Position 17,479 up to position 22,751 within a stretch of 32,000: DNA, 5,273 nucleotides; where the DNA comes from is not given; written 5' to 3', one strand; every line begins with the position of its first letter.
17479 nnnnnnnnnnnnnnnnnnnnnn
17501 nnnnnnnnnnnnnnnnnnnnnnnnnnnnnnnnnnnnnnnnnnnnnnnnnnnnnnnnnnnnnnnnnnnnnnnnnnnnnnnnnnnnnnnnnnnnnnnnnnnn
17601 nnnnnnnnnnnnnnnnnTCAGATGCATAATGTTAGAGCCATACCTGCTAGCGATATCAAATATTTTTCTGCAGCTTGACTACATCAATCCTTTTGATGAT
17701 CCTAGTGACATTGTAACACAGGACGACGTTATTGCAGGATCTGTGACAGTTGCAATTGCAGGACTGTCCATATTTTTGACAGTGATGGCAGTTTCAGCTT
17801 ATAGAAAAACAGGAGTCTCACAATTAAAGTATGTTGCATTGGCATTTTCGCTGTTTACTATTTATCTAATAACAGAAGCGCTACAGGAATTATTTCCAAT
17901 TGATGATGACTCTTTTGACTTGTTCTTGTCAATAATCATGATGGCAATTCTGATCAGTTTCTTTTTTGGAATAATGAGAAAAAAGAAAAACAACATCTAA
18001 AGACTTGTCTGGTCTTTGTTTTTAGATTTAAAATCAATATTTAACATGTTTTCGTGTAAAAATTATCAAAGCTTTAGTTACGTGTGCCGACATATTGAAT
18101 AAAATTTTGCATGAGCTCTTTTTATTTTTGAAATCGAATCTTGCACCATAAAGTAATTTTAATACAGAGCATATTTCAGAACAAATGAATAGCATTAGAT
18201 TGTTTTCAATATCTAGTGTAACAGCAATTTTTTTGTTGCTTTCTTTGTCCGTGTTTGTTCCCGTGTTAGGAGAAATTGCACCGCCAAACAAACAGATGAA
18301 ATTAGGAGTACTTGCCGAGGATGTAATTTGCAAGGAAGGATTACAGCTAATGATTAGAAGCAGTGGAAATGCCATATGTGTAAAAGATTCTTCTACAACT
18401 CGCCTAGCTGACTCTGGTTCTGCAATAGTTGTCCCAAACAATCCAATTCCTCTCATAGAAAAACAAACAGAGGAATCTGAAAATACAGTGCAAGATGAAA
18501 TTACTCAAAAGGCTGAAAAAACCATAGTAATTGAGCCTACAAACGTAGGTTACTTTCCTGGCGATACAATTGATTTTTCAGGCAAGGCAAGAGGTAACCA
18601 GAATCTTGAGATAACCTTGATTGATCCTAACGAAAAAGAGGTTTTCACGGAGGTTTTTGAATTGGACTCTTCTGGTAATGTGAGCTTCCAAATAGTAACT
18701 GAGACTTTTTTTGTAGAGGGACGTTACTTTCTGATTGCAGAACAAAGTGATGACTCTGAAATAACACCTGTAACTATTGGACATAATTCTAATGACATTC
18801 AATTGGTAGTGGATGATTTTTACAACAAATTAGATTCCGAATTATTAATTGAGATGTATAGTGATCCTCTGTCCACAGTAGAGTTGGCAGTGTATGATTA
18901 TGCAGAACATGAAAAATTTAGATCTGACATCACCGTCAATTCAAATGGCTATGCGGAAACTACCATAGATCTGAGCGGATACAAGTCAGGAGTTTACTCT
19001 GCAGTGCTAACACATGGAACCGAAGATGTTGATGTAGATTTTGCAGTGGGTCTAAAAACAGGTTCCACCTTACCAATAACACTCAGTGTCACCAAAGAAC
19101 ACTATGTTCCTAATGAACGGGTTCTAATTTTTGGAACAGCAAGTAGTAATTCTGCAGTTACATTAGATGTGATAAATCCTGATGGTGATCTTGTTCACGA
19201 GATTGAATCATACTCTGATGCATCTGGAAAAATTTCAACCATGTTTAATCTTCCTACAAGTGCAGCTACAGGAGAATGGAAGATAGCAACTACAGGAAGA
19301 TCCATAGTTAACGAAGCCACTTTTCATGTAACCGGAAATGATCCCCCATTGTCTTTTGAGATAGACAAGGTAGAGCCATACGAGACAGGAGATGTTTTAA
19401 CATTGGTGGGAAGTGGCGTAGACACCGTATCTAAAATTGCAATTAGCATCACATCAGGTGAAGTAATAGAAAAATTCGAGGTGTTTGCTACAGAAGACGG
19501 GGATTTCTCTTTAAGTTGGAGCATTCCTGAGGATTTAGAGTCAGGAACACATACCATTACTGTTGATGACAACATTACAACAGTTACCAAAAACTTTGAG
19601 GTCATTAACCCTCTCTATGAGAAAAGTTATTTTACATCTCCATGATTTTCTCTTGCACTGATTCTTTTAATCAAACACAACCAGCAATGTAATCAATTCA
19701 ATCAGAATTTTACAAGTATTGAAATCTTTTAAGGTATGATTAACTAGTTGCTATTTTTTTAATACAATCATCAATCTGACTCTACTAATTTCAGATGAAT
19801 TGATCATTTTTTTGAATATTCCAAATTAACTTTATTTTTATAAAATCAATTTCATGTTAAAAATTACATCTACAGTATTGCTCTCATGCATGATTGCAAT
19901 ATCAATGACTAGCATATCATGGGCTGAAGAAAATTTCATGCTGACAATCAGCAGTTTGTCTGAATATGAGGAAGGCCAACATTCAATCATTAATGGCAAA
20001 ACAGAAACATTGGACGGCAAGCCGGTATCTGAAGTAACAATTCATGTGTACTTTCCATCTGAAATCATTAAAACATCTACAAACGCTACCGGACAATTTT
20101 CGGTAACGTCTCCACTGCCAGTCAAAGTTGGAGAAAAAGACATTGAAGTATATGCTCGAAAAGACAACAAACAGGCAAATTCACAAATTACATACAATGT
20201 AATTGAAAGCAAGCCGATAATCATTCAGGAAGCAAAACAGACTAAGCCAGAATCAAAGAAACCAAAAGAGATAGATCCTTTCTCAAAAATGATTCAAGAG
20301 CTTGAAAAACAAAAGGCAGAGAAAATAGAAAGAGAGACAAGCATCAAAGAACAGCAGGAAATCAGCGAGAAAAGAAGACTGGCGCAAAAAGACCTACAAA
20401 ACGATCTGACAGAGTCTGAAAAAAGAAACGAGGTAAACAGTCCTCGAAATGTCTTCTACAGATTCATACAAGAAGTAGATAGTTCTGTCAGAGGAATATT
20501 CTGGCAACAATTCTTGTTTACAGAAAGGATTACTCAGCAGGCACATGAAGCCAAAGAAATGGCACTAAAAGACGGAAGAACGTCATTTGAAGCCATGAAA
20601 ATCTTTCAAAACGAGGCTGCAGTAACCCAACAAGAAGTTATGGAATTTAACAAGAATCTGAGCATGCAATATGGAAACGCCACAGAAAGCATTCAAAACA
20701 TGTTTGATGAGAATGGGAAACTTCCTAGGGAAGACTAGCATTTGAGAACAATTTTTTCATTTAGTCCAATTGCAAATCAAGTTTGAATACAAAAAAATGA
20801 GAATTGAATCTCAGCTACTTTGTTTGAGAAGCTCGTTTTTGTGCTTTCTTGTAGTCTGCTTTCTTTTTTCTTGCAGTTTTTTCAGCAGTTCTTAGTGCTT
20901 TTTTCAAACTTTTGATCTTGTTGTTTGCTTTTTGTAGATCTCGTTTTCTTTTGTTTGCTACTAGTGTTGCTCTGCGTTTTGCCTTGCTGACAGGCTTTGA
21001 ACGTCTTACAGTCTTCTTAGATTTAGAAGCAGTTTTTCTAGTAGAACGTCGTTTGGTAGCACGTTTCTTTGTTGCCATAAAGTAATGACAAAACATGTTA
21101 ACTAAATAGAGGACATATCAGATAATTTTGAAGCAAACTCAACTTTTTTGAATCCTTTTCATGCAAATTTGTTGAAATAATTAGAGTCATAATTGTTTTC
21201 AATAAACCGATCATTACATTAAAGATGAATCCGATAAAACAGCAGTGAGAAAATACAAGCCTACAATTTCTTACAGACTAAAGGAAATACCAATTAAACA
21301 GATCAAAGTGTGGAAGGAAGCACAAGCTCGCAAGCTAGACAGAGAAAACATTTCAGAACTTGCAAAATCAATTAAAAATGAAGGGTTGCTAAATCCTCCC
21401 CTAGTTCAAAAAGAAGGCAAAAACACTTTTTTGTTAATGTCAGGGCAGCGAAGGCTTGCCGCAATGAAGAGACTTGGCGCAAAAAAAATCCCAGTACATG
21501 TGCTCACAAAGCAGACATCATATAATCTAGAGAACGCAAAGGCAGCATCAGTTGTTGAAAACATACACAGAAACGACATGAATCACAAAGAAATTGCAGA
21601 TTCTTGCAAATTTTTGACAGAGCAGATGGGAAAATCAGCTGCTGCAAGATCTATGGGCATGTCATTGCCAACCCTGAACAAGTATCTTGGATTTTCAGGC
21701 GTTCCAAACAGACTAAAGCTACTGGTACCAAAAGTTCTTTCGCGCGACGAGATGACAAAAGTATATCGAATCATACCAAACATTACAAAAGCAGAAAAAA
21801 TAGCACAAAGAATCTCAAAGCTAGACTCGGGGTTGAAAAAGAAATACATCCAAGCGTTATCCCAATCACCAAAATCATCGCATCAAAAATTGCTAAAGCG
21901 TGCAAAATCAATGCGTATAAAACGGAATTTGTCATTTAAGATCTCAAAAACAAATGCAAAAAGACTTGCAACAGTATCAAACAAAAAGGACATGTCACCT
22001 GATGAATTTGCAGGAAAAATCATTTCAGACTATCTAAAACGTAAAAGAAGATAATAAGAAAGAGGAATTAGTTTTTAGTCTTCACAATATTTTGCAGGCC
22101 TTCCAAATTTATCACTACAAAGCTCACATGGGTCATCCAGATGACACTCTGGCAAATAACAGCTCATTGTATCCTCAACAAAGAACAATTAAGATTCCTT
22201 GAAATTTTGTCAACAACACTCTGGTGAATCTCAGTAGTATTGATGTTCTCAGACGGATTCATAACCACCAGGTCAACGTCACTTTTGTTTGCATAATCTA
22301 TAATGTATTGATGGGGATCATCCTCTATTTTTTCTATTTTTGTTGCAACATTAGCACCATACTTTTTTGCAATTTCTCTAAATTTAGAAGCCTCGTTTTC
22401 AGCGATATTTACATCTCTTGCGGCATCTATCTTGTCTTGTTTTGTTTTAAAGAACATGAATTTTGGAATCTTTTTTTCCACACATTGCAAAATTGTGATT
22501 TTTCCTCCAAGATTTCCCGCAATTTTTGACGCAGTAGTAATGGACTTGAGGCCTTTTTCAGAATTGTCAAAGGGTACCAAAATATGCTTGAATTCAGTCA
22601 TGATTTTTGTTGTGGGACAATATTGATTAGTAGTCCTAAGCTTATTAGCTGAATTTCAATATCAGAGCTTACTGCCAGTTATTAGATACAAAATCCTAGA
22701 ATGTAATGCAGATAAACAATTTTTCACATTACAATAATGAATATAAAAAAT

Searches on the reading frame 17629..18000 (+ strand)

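Call 6: search_protein_families(library=pfam, proteins=[window:17629-18000:+], max_evalue=0.01)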
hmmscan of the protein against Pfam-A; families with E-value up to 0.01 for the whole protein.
window:17629-18000:+ (123 aa): 2 families
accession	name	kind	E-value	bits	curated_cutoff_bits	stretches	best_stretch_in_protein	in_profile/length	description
PF24365.1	DUF7521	-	2.5e-05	24.9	27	1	40-91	5-57/82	Family of unknown function (DUF7521)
PF19447.4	DUF5985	-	0.0039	17.9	27.3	0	38-119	4-85/86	Family of unknown function (DUF5985)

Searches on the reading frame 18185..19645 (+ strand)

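Call 6: search_protein_families(library=pfam, proteins=[window:18185-19645:+], max_evalue=0.01)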
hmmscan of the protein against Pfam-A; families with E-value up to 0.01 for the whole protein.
window:18185-19645:+ (486 aa): 3 families
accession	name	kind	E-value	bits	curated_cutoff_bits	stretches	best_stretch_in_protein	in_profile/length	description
PF01835.25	MG2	-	1.1e-19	71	32.8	2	319-382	30-96/96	MG2 domain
PF13860.13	FlgD_ig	-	2.9e-06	27.6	27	0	415-461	25-74/79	FlgD Ig-like domain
PF18962.6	Por_Secre_tail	-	0.0065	17.2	27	0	252-280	39-67/75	Secretion system C-terminal sorting domain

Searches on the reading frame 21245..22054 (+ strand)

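Call 6: search_protein_families(library=pfam, proteins=[window:21245-22054:+], max_evalue=0.01)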
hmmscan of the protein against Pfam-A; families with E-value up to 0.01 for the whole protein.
window:21245-22054:+ (269 aa): 1 family
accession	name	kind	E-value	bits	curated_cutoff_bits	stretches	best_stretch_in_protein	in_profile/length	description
PF02195.25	ParB_N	-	3.2e-14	53.2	26.3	1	12-108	3-95/95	ParB N-terminal domain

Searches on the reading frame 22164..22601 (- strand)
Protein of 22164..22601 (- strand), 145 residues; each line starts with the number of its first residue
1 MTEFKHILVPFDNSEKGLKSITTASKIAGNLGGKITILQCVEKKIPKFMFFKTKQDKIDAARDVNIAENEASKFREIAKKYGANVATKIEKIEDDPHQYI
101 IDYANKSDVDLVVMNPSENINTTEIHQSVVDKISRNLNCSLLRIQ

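Call 7: search_protein_families(library=pfam, proteins=[window:22164-22601:-], max_evalue=0.01)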
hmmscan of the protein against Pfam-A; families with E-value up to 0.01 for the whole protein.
window:22164-22601:- (145 aa): 1 family
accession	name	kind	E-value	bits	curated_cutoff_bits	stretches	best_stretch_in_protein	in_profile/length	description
PF00582.32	Usp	-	4e-13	50.6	24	1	4-142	2-138/141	Universal stress protein family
